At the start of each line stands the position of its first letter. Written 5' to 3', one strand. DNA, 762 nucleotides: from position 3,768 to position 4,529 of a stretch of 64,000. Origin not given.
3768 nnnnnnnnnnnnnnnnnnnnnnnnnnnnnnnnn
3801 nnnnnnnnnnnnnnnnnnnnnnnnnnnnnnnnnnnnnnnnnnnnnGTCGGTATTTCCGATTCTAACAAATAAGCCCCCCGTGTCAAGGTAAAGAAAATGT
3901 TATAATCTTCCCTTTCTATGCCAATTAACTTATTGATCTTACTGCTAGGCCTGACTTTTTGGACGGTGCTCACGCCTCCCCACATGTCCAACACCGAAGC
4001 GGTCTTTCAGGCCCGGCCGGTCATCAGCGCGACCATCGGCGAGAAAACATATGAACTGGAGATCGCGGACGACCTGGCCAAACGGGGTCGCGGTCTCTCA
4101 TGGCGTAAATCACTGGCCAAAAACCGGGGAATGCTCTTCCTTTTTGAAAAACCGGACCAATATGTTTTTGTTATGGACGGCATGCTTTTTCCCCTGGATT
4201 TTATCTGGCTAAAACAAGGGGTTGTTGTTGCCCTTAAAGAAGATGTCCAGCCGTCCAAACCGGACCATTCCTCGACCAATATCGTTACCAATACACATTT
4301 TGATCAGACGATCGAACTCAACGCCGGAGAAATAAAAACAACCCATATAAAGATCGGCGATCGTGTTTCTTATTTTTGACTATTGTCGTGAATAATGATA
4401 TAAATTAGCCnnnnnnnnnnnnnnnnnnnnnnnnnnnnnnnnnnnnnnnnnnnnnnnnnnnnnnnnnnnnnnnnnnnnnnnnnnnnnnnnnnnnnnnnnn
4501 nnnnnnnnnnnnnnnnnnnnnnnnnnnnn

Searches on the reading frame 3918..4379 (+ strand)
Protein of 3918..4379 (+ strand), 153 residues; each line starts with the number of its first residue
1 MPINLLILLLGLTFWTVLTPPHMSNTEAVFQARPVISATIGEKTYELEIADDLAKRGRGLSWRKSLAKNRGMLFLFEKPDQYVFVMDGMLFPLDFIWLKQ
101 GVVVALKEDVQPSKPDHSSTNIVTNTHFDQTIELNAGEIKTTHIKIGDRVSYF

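Call 3: search_protein_families(library=pfam, proteins=[window:3918-4379:+], max_evalue=0.01)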
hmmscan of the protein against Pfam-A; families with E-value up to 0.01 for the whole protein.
window:3918-4379:+ (153 aa): 1 family
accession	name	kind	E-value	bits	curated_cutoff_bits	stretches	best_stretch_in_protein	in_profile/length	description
PF02643.20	DUF192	-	2.8e-26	91.9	27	1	46-151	2-95/96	Uncharacterized ACR, COG1430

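Call 4: search_protein_families(library=ncbifam, proteins=[window:3918-4379:+], max_evalue=0.01)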
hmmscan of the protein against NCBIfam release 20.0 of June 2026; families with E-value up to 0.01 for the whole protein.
window:3918-4379:+ (153 aa): 1 family
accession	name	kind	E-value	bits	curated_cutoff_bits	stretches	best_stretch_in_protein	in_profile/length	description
NF002996.0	PRK03760.1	equivalog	7.4e-05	22.6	146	1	36-152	5-116/121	hypothetical protein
